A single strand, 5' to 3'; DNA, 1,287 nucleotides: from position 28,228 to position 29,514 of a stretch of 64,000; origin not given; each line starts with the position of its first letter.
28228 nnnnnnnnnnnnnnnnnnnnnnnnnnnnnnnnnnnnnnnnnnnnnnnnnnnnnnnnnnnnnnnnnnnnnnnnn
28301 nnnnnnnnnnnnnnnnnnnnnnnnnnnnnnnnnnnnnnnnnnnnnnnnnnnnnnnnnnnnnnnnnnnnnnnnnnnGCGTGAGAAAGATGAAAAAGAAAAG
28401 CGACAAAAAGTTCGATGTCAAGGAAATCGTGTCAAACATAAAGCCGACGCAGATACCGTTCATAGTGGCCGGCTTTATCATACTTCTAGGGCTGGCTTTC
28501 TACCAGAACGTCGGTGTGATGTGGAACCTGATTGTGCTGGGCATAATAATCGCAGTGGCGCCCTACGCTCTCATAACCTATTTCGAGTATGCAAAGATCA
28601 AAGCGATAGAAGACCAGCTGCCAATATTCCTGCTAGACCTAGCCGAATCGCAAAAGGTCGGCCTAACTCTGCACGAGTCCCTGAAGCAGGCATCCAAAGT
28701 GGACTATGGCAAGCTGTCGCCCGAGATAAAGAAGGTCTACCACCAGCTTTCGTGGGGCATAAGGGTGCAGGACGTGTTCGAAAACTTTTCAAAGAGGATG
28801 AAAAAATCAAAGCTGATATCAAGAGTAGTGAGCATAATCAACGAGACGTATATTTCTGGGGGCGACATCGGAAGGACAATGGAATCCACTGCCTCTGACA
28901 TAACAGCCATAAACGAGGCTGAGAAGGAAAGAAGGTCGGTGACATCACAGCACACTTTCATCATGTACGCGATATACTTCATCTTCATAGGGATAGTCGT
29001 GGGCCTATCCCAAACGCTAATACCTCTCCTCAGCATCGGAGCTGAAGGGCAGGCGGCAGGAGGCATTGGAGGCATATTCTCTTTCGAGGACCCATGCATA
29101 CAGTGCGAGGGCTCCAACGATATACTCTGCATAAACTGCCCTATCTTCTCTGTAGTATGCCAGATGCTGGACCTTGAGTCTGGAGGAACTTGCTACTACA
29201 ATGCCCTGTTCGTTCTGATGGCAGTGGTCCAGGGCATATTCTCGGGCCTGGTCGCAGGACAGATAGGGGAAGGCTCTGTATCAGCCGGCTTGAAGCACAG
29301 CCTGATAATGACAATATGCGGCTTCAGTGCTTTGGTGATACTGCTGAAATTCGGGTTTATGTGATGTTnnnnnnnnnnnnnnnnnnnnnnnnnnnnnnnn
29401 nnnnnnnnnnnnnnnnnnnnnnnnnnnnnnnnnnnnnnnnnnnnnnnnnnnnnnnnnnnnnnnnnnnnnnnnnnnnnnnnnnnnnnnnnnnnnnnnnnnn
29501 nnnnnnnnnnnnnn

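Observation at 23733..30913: Complete archaeal type IV pilus locus with split platform protein and five pilins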

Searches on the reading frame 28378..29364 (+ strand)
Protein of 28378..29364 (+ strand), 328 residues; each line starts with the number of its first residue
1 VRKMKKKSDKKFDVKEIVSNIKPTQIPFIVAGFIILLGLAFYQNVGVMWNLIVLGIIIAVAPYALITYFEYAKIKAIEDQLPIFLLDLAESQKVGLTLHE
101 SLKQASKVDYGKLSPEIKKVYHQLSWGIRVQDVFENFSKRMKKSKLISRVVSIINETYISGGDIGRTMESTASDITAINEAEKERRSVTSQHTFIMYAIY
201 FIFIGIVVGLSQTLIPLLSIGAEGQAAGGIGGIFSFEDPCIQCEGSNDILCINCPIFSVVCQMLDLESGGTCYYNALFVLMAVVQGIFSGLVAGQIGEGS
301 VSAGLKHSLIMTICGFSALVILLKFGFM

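Call 3: search_protein_families(library=pfam, proteins=[window:28378-29364:+], max_evalue=1)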
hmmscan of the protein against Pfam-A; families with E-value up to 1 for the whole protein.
window:28378-29364:+ (328 aa): 3 families
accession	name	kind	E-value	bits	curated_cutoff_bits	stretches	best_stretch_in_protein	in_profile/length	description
PF00482.28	T2SSF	-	1.9e-14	54.1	25.2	1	84-208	1-121/125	Type II secretion system (T2SS), protein F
PF00122.25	E1-E2_ATPase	-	0.02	14.9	28.1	1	2-68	99-166/181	E1-E2 ATPase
PF20990.2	DUF2207_C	-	0.021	15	33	1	105-288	62-177/247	Predicted membrane protein (DUF2207) C-terminal domain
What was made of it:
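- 28387..29364 (+): ORF7: 325-aa platform half equivalent to the C-terminal half of ArlJ/FlaJ (TadB-like). An alternative GTG start lies at 28378. T2SSF 54 bits (call 3).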

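Call 4: search_protein_families(library=ncbifam, proteins=[window:28378-29364:+], max_evalue=1)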
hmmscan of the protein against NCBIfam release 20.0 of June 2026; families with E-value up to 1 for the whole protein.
window:28378-29364:+ (328 aa): 5 families
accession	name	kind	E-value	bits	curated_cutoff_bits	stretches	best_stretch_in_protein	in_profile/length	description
NF004705.1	PRK06041.1-3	equivalog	5e-17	62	400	1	22-222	190-387/465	archaellar assembly protein ArlJ/FlaJ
NF004703.2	PRK06041.1-1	equivalog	8.2e-12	44.2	570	1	15-217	224-420/525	archaellar assembly protein ArlJ/FlaJ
NF004704.2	PRK06041.1-2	equivalog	4.7e-09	35.5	550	1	29-199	278-451/555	archaellar assembly protein ArlJ/FlaJ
NF046075.1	UpsF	equivalog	4.3e-08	32.4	400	1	30-186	264-411/484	membrane pilin protein UpsF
NF053673.1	bindosome_BasF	exception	0.0029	16.2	1300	1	28-182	381-537/656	bindosome assembly system membrane anchoring protein BasF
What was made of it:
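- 28387..29364 (+): Aligns to ArlJ model positions 278-451 of 555 (call 4).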

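Call 19: find_homologous_proteins(query=window:28387-29364:+, max_evalue=0.001)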
Query window:28387-29364:+ (325 aa): 390 proteins with E <= 0.001 among 5073 candidates; the best 120 are listed.
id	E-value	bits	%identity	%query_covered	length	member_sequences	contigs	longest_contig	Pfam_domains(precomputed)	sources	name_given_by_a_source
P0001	1.7e-207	706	100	100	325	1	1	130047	PF00482.29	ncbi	ncbi:MAG: type II secretion system F family protein [Candidatus Aenigmatarchaeota archaeon]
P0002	8.4e-167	572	83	97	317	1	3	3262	PF00482.29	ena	-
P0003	1.9e-166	571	82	97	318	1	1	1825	PF00482.29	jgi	-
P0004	6.8e-163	559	81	95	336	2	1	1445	PF00482.29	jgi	jgi:flagellar protein FlaJ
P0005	2.5e-162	557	81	95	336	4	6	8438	PF00482.29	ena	-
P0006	1.2e-161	555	84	89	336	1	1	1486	PF00482.29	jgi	jgi:flagellar protein FlaJ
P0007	5.9e-160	550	77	97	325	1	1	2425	PF00482.29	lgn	-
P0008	1.4e-158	545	80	95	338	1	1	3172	PF00482.29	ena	-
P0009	4.2e-158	544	77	98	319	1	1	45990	PF00482.29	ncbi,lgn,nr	ncbi:MAG: type II secretion system F family protein [Candidatus Aenigmarchaeota archaeon]|nr:type II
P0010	6.5e-158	543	78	97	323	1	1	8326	PF00482.29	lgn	-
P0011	3.0e-157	541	79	94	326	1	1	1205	PF00482.29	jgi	jgi:flagellar protein FlaJ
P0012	3.4e-157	541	80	94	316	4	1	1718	PF00482.29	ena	-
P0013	2.1e-155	535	79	95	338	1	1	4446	PF00482.29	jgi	jgi:flagellar protein FlaJ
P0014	5.6e-155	533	81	97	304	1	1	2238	PF00482.29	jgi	jgi:flagellar protein FlaJ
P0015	2.8e-152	524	77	95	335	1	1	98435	PF00482.29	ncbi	ncbi:MAG: type II secretion system F family protein [Candidatus Aenigmatarchaeota archaeon]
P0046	1.7e-124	433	64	91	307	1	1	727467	PF00482.29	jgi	jgi:flagellar protein FlaJ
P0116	3.2e-109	383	57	89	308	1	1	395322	PF00482.29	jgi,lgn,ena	jgi:flagellar protein FlaJ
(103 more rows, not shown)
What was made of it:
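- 28387..29364 (+): The identical protein is in NCBI as a 325-aa Aenigmatarchaeota MAG protein (call 19).
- JGI names the homologues 'flagellar protein FlaJ' (call 19).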

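Call 31: find_encoding_contigs(protein=P0046, flank=8000, max_places=2)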
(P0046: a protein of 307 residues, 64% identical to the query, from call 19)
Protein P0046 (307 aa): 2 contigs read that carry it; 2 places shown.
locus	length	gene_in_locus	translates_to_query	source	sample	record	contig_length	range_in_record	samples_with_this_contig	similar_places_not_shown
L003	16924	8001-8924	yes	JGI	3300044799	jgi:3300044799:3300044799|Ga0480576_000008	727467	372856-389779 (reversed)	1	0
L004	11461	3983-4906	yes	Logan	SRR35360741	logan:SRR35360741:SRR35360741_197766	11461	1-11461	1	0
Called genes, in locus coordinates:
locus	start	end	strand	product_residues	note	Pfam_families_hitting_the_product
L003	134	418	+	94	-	PF01741:MscL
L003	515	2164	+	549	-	PF00118:Cpn60_TCP1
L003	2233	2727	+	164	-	-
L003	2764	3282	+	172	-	-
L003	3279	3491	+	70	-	-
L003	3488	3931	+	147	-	-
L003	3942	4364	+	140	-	-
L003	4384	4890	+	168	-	-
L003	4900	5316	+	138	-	-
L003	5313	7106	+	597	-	PF00437:T2SSE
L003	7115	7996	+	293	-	PF00482:T2SSF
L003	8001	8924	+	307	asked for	PF00482:T2SSF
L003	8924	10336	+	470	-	PF10102:DUF2341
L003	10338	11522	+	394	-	-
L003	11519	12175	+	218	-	PF04981:NMD3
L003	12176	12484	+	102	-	PF01176:eIF-1a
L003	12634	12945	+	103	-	-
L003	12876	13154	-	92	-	PF21800:KH_KRR1_2nd, PF22891:KH_PNO1_2nd, PF00013:KH_1 (weak)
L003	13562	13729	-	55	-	-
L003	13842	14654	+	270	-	PF13385:Laminin_G_3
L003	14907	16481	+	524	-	PF02518:HATPase_c, PF13589:HATPase_c_3, PF09239:Topo-VIb_trans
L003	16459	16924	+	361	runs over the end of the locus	PF04406:TP6A_N, PF20768:Topo_VI_alpha, PF21180:TOP6A-Spo11_Toprim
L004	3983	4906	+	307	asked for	PF00482:T2SSF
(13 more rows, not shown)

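Call 32: find_encoding_contigs(protein=P0116, flank=8000, max_places=2)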
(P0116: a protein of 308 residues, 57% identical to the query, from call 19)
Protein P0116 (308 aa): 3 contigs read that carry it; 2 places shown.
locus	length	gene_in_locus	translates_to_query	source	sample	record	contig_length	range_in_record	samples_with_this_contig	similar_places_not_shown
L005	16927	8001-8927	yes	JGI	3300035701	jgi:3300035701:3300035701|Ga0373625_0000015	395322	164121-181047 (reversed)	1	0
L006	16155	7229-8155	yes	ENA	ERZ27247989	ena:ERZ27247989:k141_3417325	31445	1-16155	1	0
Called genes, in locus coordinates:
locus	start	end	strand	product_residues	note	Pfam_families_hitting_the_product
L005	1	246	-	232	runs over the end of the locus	PF07827:KNTase_C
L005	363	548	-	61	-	PF01294:Ribosomal_L13e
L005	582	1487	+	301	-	PF26553:PDDEXK_19, PF01381:HTH_3 (weak)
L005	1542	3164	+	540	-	PF00118:Cpn60_TCP1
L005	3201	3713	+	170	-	-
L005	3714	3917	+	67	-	-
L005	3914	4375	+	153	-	PF01917:Flagellin_arch-type (weak)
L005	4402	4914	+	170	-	-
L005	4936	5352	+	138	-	PF23928:DUF7266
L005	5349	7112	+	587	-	PF00437:T2SSE, PF23989:PilB3_C (weak)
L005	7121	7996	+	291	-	PF00482:T2SSF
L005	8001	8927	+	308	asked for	PF00482:T2SSF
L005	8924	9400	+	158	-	-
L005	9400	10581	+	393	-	-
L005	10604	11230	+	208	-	PF04981:NMD3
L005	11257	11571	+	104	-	PF01176:eIF-1a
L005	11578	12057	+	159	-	PF21800:KH_KRR1_2nd, PF22891:KH_PNO1_2nd, PF00013:KH_1 (weak)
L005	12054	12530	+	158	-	PF13302:Acetyltransf_3, PF13527:Acetyltransf_9 (weak), PF00583:Acetyltransf_1, PF13673:Acetyltransf_10 (weak), PF13508:Acetyltransf_7, PF08445:FR47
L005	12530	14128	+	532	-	PF02518:HATPase_c, PF13589:HATPase_c_3, PF09239:Topo-VIb_trans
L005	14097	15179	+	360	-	PF04406:TP6A_N, PF20768:Topo_VI_alpha, PF21180:TOP6A-Spo11_Toprim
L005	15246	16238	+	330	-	PF00152:tRNA-synt_2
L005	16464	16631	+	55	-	-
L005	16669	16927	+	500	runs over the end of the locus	PF00478:IMPDH, PF03060:NMO (faint), PF00571:CBS (weak)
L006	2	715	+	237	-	?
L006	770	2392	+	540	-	PF00118:Cpn60_TCP1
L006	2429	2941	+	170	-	-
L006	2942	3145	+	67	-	-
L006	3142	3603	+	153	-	PF01917:Flagellin_arch-type (weak)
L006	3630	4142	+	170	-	-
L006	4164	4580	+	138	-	PF23928:DUF7266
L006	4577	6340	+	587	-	PF00437:T2SSE, PF23989:PilB3_C (weak)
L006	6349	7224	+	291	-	PF00482:T2SSF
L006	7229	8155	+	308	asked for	PF00482:T2SSF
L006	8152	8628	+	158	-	-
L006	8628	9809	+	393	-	-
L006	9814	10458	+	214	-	PF04981:NMD3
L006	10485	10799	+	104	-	PF01176:eIF-1a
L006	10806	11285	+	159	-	PF21800:KH_KRR1_2nd, PF22891:KH_PNO1_2nd, PF00013:KH_1 (weak)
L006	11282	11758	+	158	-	PF13302:Acetyltransf_3, PF13527:Acetyltransf_9 (weak), PF00583:Acetyltransf_1, PF13673:Acetyltransf_10 (weak), PF13508:Acetyltransf_7, PF08445:FR47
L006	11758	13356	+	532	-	PF02518:HATPase_c, PF13589:HATPase_c_3, PF09239:Topo-VIb_trans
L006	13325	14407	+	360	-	PF04406:TP6A_N, PF20768:Topo_VI_alpha, PF21180:TOP6A-Spo11_Toprim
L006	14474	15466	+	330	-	PF00152:tRNA-synt_2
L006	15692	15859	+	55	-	-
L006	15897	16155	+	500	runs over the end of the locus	PF00478:IMPDH, PF03060:NMO (faint), PF00571:CBS (weak)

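Call 34: search_protein_representatives(protein=window:28387-29364:+)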
Query: 325 residues. Proteins with E-value up to 0.001 (for the whole library): 2419; up to 1e-10: 954; up to 1e-30: 151. The best 150 are listed.
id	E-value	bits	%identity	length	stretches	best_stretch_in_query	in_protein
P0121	1.8e-103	362.4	56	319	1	22-325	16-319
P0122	7.4e-78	278.3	42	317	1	13-324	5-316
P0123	4.0e-70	252.9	43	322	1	17-324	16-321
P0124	1.0e-62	228.6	46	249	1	70-320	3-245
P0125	1.2e-62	228.4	43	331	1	29-319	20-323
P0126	4.9e-62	226.3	41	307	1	25-318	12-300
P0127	1.1e-61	225.2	39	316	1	25-325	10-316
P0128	2.3e-61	224.2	39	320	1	22-324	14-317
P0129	2.8e-61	223.9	42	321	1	22-321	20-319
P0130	5.0e-60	219.7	40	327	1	24-324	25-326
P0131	8.1e-58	212.5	40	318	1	26-323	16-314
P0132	1.9e-57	211.2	39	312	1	23-324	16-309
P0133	6.7e-57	209.5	42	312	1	38-318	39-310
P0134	7.7e-57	209.3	35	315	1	25-324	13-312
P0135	4.2e-56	206.9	38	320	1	28-323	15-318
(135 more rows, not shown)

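Call 45: search_protein_families(library=pfam, proteins=[L005:4936-5352:+, L003:4900-5316:+, L005:4402-4914:+, L003:4384-4890:+, L005:8924-9400:+, L003:8924-10336:+, L005:3914-4375:+], max_evalue=0.1)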
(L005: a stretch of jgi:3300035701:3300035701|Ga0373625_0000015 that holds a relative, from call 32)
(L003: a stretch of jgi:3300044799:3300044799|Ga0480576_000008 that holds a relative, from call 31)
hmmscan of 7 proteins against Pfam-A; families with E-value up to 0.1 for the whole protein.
L005:4936-5352:+ (138 aa): 1 family
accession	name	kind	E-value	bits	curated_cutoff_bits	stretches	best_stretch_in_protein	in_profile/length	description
PF23928.1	DUF7266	-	9.6e-09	35.5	27.6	1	7-109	9-111/145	Family of unknown function (DUF7266)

L003:4900-5316:+ (138 aa): 1 family
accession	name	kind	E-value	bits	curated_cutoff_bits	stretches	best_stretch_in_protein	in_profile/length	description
PF20201.3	DUF6563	-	0.073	13.2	27.1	0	30-74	96-140/191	Family of unknown function (DUF6563)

L005:4402-4914:+ (170 aa): 1 family
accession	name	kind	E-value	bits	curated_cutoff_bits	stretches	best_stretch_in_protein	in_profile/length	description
PF23960.2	DUF7289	-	0.018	15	27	1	3-62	2-61/238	Family of unknown function (DUF7289)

L003:4384-4890:+ (168 aa): 2 families
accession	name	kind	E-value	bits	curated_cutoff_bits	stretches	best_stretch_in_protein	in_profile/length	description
PF17561.7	TssO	-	0.029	15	29.2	1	5-58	8-63/148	Type VI secretion system, TssO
PF20451.3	Calmod_bind_M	-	0.053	14.6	24.5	0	30-61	16-47/67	Calmodulin binding protein central domain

L005:8924-9400:+ (158 aa): 1 family
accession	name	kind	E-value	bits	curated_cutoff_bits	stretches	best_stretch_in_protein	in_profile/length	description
PF02567.21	PhzC-PhzF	-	0.0019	18.2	27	1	99-143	37-82/281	Phenazine biosynthesis-like protein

L003:8924-10336:+ (470 aa): 1 family
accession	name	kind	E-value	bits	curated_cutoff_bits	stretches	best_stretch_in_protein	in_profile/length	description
PF10102.14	DUF2341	-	1.1e-21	77.5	23.4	1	105-181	1-78/84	Domain of unknown function (DUF2341)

L005:3914-4375:+ (153 aa): 2 families
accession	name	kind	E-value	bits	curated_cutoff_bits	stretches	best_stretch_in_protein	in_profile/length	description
PF01917.21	Arch_flagellin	-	1.1e-05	26.3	29.5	1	9-86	8-87/162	Archaebacterial flagellin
PF20312.3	DUF6608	-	0.009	16.4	24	1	6-40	67-101/131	Family of unknown function (DUF6608)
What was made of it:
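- On Archaellum: The L005 orthologue scores 26.3 bits, also below the cut-off (call 45).
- The ORF4 family passes DUF7266 in L005 (call 45). The ORF2 orthologue in L005 comes near the Arch_flagellin cut-off, 26.3 against 29.5 bits (call 45).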

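Call 47: predict_structure(alignment_id=A2)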
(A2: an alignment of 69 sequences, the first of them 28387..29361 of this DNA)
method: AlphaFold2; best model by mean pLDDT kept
length: 325 residues; sequences in the alignment: 69
mean_pLDDT: 83.0   pTM: 0.62
mean pLDDT of the five models: 83.0, 81.9, 81.5, 77.1, 75.5
residues with pLDDT >= 90: 93; 70-90: 198; 50-70: 23; < 50: 11
segments of 3 or more residues with pLDDT < 50: 222-230
pLDDT, mean of each block of 10 residues (from residue 1): 55 73 85 88 83 82 81 91 93 91 92 93 92 89 89 89 89 87 85 91 88 68 48 67 76 84 78 89 91 81 88 87 66
secondary structure, 60 per line:
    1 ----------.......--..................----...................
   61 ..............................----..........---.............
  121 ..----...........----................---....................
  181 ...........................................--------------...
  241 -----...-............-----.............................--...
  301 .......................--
elements in order: H11-17 H20-37 H42-90 H95-104 H108-122 H127-137 H142-157 H161-223 H250-261 H267-295 H298-323

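Call 52: fold_search(model_id=the predicted structure, library=pdb)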
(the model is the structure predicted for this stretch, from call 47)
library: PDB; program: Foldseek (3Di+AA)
matches with E <= 10: 145; with E <= 0.001: 0
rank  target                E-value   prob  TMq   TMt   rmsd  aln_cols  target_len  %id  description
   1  2vmb_B                1.5e-01  1.00  0.30  0.77   2.6       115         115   14  The three-dimensional structure of the cytoplasmic domains of EpsF from the Type 2 Secretion System of Vibrio cholerae (released 2009-02-10)
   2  5nbg_B                1.7e-01  1.00  0.28  0.77   2.6       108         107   18  Structure of the cytoplasmic domain I of OutF in the D. dadantii type II secretion system (released 2018-03-21)
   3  3c1q_B                1.7e-01  1.00  0.31  0.76   2.8       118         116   14  The three-dimensional structure of the cytoplasmic domains of EpsF from the Type 2 Secretion System of Vibrio cholerae (released 2009-02-03)
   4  2vma_B                2.2e-01  1.00  0.27  0.63   3.8       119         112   17  The three-dimensional structure of the cytoplasmic domains of EpsF from the Type 2 Secretion System of Vibrio cholerae (released 2009-02-10)
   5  5nbg_A                2.6e-01  1.00  0.28  0.77   2.7       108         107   18  Structure of the cytoplasmic domain I of OutF in the D. dadantii type II secretion system (released 2018-03-21)
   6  3c1q_A                2.7e-01  1.00  0.28  0.73   2.5       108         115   15  The three-dimensional structure of the cytoplasmic domains of EpsF from the Type 2 Secretion System of Vibrio cholerae (released 2009-02-03)
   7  3jc8_Ca               2.8e-01  0.80  0.26  0.27  26.7       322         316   11  Architectural model of the type IVa pilus machine in a piliated state (released 2016-03-16)
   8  2vmb_A                3.8e-01  1.00  0.30  0.75   2.5       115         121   14  The three-dimensional structure of the cytoplasmic domains of EpsF from the Type 2 Secretion System of Vibrio cholerae (released 2009-02-10)
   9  9cpb_5T               4.6e-01  0.20  0.18  0.18  32.8       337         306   10  Atomic model of bovine Fallopian tube cilia doublet microtubule (48-nm periodicity) (released 2024-10-30)
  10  2whn_B                6.2e-01  1.00  0.26  0.74   3.2       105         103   23  N-terminal domain from the PilC type IV pilus biogenesis protein (released 2010-05-19)
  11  2vma_A                7.4e-01  1.00  0.29  0.70   2.7       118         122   15  The three-dimensional structure of the cytoplasmic domains of EpsF from the Type 2 Secretion System of Vibrio cholerae (released 2009-02-10)
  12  6bs9_A                8.8e-01  0.99  0.29  0.65   3.5       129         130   19  Stage III sporulation protein AB (SpoIIIAB) (released 2018-01-17)
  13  5cwn                  8.8e-01  0.13  0.12  0.17  23.7       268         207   11  Crystal structure of de novo designed helical repeat protein DHR71 (released 2015-12-16)
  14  5cwg                  9.2e-01  0.16  0.13  0.20  25.5       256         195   11  Crystal structure of de novo designed helical repeat protein DHR10 (released 2015-12-16)
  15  9gsz                  1.3e+00  0.13  0.17  0.15  26.2       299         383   13  Human monocarboxylate transporter 10 bound to L-thyroxine (released 2025-05-21)
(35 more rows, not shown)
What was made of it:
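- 28387..29364 (+): AF2 pLDDT 83; the cytoplasmic domain matches EpsF, OutF, PilC and TcpE with probability 0.97-1.00 (calls 47, 52).
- On Type IV filament superfamily / archaeal type IV pilus system: The ORF7 model matches the EpsF and PilC cytoplasmic domains with probability 1.00 (call 52).
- The platform's cytoplasmic domain is structurally like EpsF and PilC (call 52).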
